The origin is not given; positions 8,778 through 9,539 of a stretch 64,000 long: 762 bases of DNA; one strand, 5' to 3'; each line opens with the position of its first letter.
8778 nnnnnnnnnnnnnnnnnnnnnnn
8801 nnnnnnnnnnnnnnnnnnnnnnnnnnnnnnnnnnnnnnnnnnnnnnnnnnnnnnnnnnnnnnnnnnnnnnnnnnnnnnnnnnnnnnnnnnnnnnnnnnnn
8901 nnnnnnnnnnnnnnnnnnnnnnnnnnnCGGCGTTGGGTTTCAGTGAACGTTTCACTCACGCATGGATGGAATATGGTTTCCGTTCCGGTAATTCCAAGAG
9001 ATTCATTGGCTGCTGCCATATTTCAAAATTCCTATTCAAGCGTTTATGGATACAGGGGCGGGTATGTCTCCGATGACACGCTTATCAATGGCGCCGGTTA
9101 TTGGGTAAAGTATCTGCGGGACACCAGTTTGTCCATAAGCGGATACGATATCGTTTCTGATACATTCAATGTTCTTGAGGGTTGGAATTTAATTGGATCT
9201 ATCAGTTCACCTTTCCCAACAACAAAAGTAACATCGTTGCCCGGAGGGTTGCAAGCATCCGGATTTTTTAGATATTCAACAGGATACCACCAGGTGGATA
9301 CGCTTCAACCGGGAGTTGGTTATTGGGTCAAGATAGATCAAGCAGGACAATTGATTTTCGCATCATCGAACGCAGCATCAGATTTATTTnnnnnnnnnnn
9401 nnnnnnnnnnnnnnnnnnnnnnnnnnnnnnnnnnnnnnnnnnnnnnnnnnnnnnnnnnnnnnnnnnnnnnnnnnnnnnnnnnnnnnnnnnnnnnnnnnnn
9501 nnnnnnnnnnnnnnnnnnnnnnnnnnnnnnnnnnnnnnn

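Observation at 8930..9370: Duplicated roughly 65-aa '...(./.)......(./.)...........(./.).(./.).' module shared by two different secreted proteins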

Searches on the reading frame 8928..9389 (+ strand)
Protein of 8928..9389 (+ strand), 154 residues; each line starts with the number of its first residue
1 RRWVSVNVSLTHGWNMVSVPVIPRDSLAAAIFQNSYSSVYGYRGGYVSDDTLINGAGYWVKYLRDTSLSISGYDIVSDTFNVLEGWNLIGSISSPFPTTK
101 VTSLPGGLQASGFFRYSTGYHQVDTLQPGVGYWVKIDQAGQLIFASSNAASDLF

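Call 8: find_homologous_proteins(query=window:8928-9389:+, max_evalue=0.001)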
Query seq(154 aa) (154 aa): 20 proteins with E <= 0.001 among 64 candidates.
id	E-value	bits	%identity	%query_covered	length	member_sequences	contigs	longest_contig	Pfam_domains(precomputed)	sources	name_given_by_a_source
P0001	6.4e-34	135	48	88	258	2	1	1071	PF18962.8,PF13860.13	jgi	jgi:hypothetical protein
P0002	1.2e-30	124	47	90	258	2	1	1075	-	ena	-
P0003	4.6e-30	123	42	92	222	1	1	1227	PF07745.20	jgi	-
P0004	1.6e-29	121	45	86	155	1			-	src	-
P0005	2.8e-29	120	46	88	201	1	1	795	-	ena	-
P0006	4.7e-29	119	44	88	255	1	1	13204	PF18962.8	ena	-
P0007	2.5e-27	114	43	91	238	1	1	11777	-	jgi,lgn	jgi:hypothetical protein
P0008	4.4e-27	113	41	88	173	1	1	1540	-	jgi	jgi:hypothetical protein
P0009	1.1e-25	108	44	84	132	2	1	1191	-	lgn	-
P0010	3.3e-24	103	46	77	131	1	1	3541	-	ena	-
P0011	4.3e-24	103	42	85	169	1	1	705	-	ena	-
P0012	1.5e-23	101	39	95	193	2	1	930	-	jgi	jgi:hypothetical protein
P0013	1.5e-23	101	39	89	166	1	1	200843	-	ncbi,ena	-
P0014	2.1e-23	101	43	85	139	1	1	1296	-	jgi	jgi:hypothetical protein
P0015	9.8e-23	99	43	85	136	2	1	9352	-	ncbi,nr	ncbi:MAG TPA: hypothetical protein DGH68_12510 [Bacteroidetes bacterium]|nr:hypothetical protein [Ba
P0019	3.6e-12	64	35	90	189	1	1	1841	-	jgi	jgi:hypothetical protein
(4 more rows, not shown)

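Call 21: find_encoding_contigs(protein=P0013, flank=6000, max_places=3)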
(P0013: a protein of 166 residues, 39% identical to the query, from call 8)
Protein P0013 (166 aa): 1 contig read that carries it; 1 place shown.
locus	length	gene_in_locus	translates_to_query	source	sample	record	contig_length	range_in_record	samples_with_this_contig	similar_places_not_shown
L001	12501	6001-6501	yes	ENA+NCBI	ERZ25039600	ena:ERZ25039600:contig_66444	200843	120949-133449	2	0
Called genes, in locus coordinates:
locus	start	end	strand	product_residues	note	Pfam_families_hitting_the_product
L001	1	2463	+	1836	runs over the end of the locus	PF13517:FG-GAP_3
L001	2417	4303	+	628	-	PF06119:NIDO, PF00404:Dockerin_1 (weak)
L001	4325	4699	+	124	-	-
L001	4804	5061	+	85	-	-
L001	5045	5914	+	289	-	PF04015:DUF362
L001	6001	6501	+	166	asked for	-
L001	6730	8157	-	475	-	-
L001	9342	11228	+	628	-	PF04015:DUF362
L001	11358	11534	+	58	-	PF18962:Por_Secre_tail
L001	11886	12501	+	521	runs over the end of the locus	PF13505:OMP_b-brl (weak), PF18884:TSP3_bac, PF00691:OmpA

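Call 22: predict_structure(alignment_id=A2)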
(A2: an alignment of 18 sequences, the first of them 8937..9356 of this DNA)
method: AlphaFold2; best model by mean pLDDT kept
length: 140 residues; sequences in the alignment: 18
mean_pLDDT: 96.1   pTM: 0.88
mean pLDDT of the five models: 96.1, 95.7, 95.6, 95.6, 93.4
residues with pLDDT >= 90: 134; 70-90: 6; 50-70: 0; < 50: 0
segments of 3 or more residues with pLDDT < 50: none
pLDDT, mean of each block of 10 residues (from residue 1): 97 97 97 97 96 96 97 94 97 95 91 96 98 96
secondary structure, 60 per line:
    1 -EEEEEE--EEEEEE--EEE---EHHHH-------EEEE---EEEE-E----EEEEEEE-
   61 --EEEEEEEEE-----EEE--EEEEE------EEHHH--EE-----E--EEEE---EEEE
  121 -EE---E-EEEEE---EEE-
elements in order: E2-7 E10-15 E18-20 H25-28 E36-39 E43-46 E53-59 E63-71 E77-79 E82-86 E110-113 E117-120 E129-133 E137-139

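Call 25: fold_search(model_id=the predicted structure, library=pdb)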
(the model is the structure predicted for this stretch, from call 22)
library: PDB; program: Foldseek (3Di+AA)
matches with E <= 10: 455; with E <= 0.001: 0
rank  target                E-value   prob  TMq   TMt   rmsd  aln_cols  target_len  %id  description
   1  3zz0_A                4.6e-01  0.41  0.31  0.09   7.9       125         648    9  Crystal structure of ribosomal elongation factor (EF)-G from Staphylococcus aureus with a fusidic acid hyper-sensitivi (released 2012-07-18)
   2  3pvm_B                5.1e-01  0.08  0.21  0.03  23.0       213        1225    6  Structure of Complement C5 in Complex with CVF (released 2011-01-19)
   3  1ne4                  5.4e-01  0.11  0.23  0.14  17.9       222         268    9  Crystal Structure of Rp-cAMP Binding R1a Subunit of cAMP-dependent Protein Kinase (released 2004-01-13)
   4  4rtd                  7.7e-01  0.06  0.21  0.04  20.2       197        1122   10  Escherichia coli alpha-2-macroglobulin activated by porcine elastase (released 2015-07-15)
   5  5j3u                  8.1e-01  0.08  0.20  0.13  18.6       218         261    8  Co-crystal structure of the regulatory domain of Toxoplasma gondii PKA with cAMP (released 2016-04-20)
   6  8rd8_H                8.1e-01  0.06  0.18  0.15  17.4       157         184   12  Cryo-EM structure of P. urativorans 70S ribosome in complex with hibernation factors Balon and RaiA (structure 1). (released 2024-02-21)
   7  6bo3_B                8.1e-01  0.05  0.17  0.13  19.9       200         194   10  Structure Determination of A223, a turret protein in Sulfolobus turreted icosahedral virus, using an iterative hybrid  (released 2018-11-21)
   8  8j9c_A                8.9e-01  0.05  0.19  0.06  15.1       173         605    8  Crystal structure of M61 peptidase (apo-form) from Xanthomonas campestris (released 2024-05-01)
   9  8ym3                  9.4e-01  0.06  0.20  0.09  17.4       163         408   11  Structural basis of Elongation factor Tu in regulating photoinhibition in Synechococcus sp. PCC 7942. (released 2025-03-19)
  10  9zk6_A                9.4e-01  0.02  0.13  0.14  16.1       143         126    9  Crystal structure of a C2 domain containing protein from Trichomonas vaginalis in complex with pyrophosphate (released 2025-12-17)
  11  8rdv_H                9.9e-01  0.06  0.18  0.15  17.1       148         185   11  Cryo-EM structure of P. urativorans 70S ribosome in complex with hibernation factor Balon, mRNA and P-site tRNA (struc (released 2024-02-21)
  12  6lej_B                9.9e-01  0.02  0.15  0.05  18.5       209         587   10  Structure of E. coli beta-glucuronidase complex with C6-propyl uronic isofagomine (released 2021-01-27)
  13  5y88_C                1.0e+00  0.60  0.33  0.07   4.7        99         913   13  Cryo-EM structure of the intron-lariat spliceosome ready for disassembly from S.cerevisiae at 3.5 angstrom (released 2018-08-01)
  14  9qce_A                1.1e+00  0.06  0.20  0.09  12.5       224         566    8  HA70-HA17-HA33 complex from Clostridium botulinum Serotype B1 (released 2025-09-10)
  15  8eeu_F                1.1e+00  0.04  0.18  0.09  28.7       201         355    8  Venezuelan equine encephalitis virus-like particle in complex with Fab SKT05 (released 2023-07-19)
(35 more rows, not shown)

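Call 27: search_protein_representatives(alignment_id=A2)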
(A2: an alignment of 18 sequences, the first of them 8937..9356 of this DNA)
Query: 18 sequences, 144 profile positions. Proteins with E-value up to 0.001 (for the whole library): 16563; up to 1e-10: 7489; up to 1e-30: 2926. The best 150 are listed.
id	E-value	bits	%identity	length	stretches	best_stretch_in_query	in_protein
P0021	7.6e-86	301.2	-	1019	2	3-143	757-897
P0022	5.7e-83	291.9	-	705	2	5-143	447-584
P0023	1.7e-64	232.0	-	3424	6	4-140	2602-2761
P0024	3.1e-62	224.7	-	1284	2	5-143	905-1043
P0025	2.6e-60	218.4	-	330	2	4-138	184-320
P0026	8.5e-54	197.3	-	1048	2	6-143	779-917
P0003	1.4e-52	193.3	-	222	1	2-143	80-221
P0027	1.9e-52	192.9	-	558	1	5-144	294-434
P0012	2.5e-52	192.5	-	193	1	4-143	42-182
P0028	4.3e-52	191.8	-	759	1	3-144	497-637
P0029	6.9e-52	191.1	-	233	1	3-142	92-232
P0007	2.0e-51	189.6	-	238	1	3-143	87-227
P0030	2.5e-51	189.3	-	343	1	4-144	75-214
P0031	2.5e-51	189.3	-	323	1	5-144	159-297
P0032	3.2e-51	188.9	-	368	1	4-143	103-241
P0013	8.1e-48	177.9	-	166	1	4-143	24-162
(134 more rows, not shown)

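Call 32: search_solved_structures(query=A2, max_evalue=10, show_alignments=3)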
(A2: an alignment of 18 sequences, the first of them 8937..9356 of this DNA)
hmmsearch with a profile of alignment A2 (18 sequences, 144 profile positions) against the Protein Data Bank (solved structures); distinct sequences matched with E-value up to 10: 4.
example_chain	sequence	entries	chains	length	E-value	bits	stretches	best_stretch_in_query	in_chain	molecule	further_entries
6syq_A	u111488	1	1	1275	0.28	14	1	11-64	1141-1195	Alternansucrase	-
6szi_A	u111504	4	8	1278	0.28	14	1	11-64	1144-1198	Alternansucrase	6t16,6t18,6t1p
6syq_B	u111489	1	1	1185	0.28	14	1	11-64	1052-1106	Alternansucrase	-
6hvg_A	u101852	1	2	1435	0.3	13.9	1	11-64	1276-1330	Alternansucrase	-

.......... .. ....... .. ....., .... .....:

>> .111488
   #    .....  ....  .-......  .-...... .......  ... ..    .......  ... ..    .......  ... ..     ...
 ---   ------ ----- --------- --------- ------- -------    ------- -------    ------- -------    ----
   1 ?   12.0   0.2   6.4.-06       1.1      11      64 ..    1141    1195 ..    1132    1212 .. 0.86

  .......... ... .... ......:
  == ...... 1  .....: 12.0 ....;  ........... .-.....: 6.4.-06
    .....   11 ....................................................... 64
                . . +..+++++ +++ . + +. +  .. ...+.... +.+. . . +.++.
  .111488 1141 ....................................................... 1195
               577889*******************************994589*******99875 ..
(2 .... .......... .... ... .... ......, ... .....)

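Call 35: search_protein_families(library=pfam, alignment_id=A3, max_evalue=0.00001)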
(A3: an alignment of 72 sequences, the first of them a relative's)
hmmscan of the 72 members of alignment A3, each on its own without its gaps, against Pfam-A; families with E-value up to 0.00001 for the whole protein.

A. member 1, P0021 (1019 aa): 1 family
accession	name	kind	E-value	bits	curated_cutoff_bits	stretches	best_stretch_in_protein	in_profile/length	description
PF18962.6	Por_Secre_tail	-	4.8e-08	33.6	27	1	941-1015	2-73/75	Secretion system C-terminal sorting domain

B. families by the number of members that match (of 72 scanned): 54 families (the first 25 are shown)
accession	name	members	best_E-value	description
PF18962.6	Por_Secre_tail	52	8.1e-12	Secretion system C-terminal sorting domain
PF13385.13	Laminin_G_3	7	1.7e-50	Concanavalin A-like lectin/glucanases superfamily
PF15902.12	Sortilin-Vps10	7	1.5e-21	Sortilin, neurotensin receptor 3,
PF02012.26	BNR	5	1.5e-12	BNR/Asp-box repeat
PF14870.12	PSII_BNR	4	2e-53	Photosynthesis system II assembly factor YCF48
PF13517.12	FG-GAP_3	4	2.6e-48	FG-GAP-like repeat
PF15780.11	ASH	4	1.5e-33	Abnormal spindle-like microcephaly-assoc'd, ASPM-SPD-2-Hydin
PF22544.2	HYDIN_VesB_CFA65-like_Ig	4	4e-26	HYDIN/CFA65/VesB-like, Ig-like domain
PF01839.29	FG-GAP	4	3.7e-22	FG-GAP repeat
PF00041.27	fn3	4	7.7e-19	Fibronectin type III domain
PF06739.17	SBBP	3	1.5e-18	Beta-propeller repeat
PF25788.1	Ig_Rha78A_N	3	1.3e-13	Rha78A-like, N-terminal immunoglobulin domain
PF18998.6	Flg_new_2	2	4e-66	Divergent InlB B-repeat domain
PF24247.1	DUF7450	2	3.3e-41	Repeat of unknown function (DUF7450)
PF22073.2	Cep192_D4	2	3.4e-21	Cep192 domain 4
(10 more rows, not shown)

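Call 38: find_related_loci(query=A4, collection=genome_contigs, flank=3000)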
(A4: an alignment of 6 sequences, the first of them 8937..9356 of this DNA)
Query A4 (140 aa) in genome_contigs; peptide patterns used: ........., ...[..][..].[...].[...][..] (x = any residue, [..] = any of these).
320 stretches matched a pattern; 309 encode a relative of the query (tblastn E <= 1e-3); the best 80 are kept; 80 distinct loci.
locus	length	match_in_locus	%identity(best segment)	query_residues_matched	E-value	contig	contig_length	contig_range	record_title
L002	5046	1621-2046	46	1-139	2e-41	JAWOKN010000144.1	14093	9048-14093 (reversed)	MAG: Bacteroidota bacterium isolate bin_159 c_000006895512, whole genome shotgun sequence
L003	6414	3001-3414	47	3-140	5e-40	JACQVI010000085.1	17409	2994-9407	MAG: Ignavibacteriae bacterium isolate NC_groundwater_1459_Ag_S-0.65um_45_22 S_p65_S5_coassembly_k141_1939682, whole gen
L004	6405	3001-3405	47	6-140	5e-40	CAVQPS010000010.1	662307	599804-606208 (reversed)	MAG: uncultured Ignavibacteriales bacterium isolate MFD01476.bin.1.135 genome assembly, contig: contig_45799, whole geno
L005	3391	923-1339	49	2-140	2e-39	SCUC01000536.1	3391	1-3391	MAG: Bacteroidetes bacterium isolate FW602_bin.19 FW602_bin.19-102564-1, whole genome shotgun sequence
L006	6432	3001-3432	47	1-140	1e-39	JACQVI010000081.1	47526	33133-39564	MAG: Ignavibacteriae bacterium isolate NC_groundwater_1459_Ag_S-0.65um_45_22 S_p65_S5_coassembly_k141_1822653, whole gen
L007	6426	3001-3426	46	1-140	3e-39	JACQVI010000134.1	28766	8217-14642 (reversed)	MAG: Ignavibacteriae bacterium isolate NC_groundwater_1459_Ag_S-0.65um_45_22 S_p65_S5_coassembly_k141_2911514, whole gen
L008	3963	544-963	50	2-140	3e-39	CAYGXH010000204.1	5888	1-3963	MAG TPA_asm: uncultured Chlorobiaceae bacterium isolate ERP119294_co1_130 genome assembly, contig: NODE_20847_length_588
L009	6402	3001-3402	49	7-140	6e-39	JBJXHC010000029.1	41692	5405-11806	MAG: Bacteroidota bacterium isolate F1F2.bin.124 k127_3282025, whole genome shotgun sequence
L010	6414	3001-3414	46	5-140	2e-38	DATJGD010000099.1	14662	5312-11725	MAG TPA_asm: Bacteroidota bacterium isolate SMAG_U15477 k141_3657883, whole genome shotgun sequence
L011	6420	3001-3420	46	1-140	8e-38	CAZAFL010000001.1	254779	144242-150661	MAG TPA_asm: uncultured Chlorobiaceae bacterium isolate binchicken_co185_181 genome assembly, contig: NODE_45_length_254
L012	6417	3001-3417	42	2-140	3e-37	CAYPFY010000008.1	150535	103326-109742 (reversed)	MAG TPA_asm: uncultured Chlorobiaceae bacterium isolate binchicken_co185_251 genome assembly, contig: NODE_122_length_15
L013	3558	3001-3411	45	4-140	2e-37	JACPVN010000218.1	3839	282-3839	MAG: Ignavibacteriae bacterium isolate NC_groundwater_786_Ag_S2p5_43_5 JBCH_GD18_4_SO25_S179_scaffold_356542, whole geno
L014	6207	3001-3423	46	2-140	6e-37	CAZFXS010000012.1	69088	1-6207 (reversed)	MAG TPA_asm: uncultured Chlorobiaceae bacterium isolate SRP237561_co1_246 genome assembly, contig: NODE_516_length_69088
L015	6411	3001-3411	45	4-140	4e-37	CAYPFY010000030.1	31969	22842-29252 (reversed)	MAG TPA_asm: uncultured Chlorobiaceae bacterium isolate binchicken_co185_251 genome assembly, contig: NODE_1752_length_3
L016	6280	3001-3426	46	1-139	1e-36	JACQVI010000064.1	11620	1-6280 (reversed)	MAG: Ignavibacteriae bacterium isolate NC_groundwater_1459_Ag_S-0.65um_45_22 S_p65_S5_coassembly_k141_1560991, whole gen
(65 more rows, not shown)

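Call 43: fold_search(model_id=the predicted structure, library=viral)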
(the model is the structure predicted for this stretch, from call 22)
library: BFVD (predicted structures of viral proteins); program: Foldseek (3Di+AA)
matches with E <= 10: 376; with E <= 0.001: 1
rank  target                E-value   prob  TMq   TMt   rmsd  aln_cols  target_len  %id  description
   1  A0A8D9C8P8            5.7e-05  1.00  0.73  0.20   3.5       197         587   16  Putative hemin binding protein [uncultured marine phage]
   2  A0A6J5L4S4            1.6e-01  0.20  0.24  0.20  16.6       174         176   10  Uncharacterized protein [uncultured Caudovirales phage]
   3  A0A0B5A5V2            1.6e-01  0.10  0.19  0.06  19.1       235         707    8  (no name in the UniProt tables at hand)
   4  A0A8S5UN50            2.0e-01  0.08  0.18  0.05  18.0       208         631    9  Uncharacterized protein [Siphoviridae sp. ctzr51]
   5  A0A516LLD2            2.6e-01  0.08  0.17  0.16  13.9       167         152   12  (no name in the UniProt tables at hand)
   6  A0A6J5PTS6            2.7e-01  0.07  0.16  0.10  16.9       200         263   10  SET domain containing protein [uncultured Caudovirales phage]
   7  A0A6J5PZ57            3.1e-01  0.09  0.22  0.16  14.7       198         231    9  Uncharacterized protein [uncultured Caudovirales phage]
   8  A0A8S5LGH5            4.5e-01  0.02  0.11  0.04  22.1       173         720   13  Collagen alpha 1(VIII) chain protein [Siphoviridae sp. ctDo63]
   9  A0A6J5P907            4.7e-01  0.04  0.15  0.09  16.5       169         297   10  Uncharacterized protein [uncultured Caudovirales phage]
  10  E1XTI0                5.2e-01  0.08  0.24  0.07  14.9       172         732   13  Maturation/adhesion protein [Salmonella phage ViI]
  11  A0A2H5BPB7            6.1e-01  0.07  0.21  0.05  17.2       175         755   12  Tail spike protein [Salmonella phage Mutine]
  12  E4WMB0                6.4e-01  0.07  0.19  0.18  13.4       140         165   14  (no name in the UniProt tables at hand)
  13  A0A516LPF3            6.4e-01  0.03  0.14  0.08  15.9       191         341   10  (no name in the UniProt tables at hand)
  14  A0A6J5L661            6.7e-01  0.06  0.19  0.06  16.4       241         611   10  Uncharacterized protein [uncultured Caudovirales phage]
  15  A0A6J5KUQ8            7.1e-01  0.03  0.15  0.10  19.8       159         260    9  Uncharacterized protein [uncultured Caudovirales phage]
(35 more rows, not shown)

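Call 48: find_homologous_proteins(query=P0019, max_evalue=0.001)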
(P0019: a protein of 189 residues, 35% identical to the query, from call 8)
Query P0019 (189 aa): 6 proteins with E <= 0.001 among 77 candidates.
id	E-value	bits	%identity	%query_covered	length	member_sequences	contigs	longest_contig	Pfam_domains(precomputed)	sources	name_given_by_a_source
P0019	2.7e-123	427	100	100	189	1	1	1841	-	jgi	jgi:hypothetical protein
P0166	1.7e-33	134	43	93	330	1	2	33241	-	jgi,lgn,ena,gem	-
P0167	9.9e-9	53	33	79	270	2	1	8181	PF00801.27,PF18911.7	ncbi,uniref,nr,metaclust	ncbi:PKD domain-containing protein [Methanogenium cariaci]|uniref:PKD domain-containing protein n=1 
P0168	1.3e-8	53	31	75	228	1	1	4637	-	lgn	-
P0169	5.0e-8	51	32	81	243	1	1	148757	-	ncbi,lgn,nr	ncbi:MAG: hypothetical protein HY960_16075 [Ignavibacteriae bacterium]|nr:hypothetical protein [Igna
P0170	6.1e-8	51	31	81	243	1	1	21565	-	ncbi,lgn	-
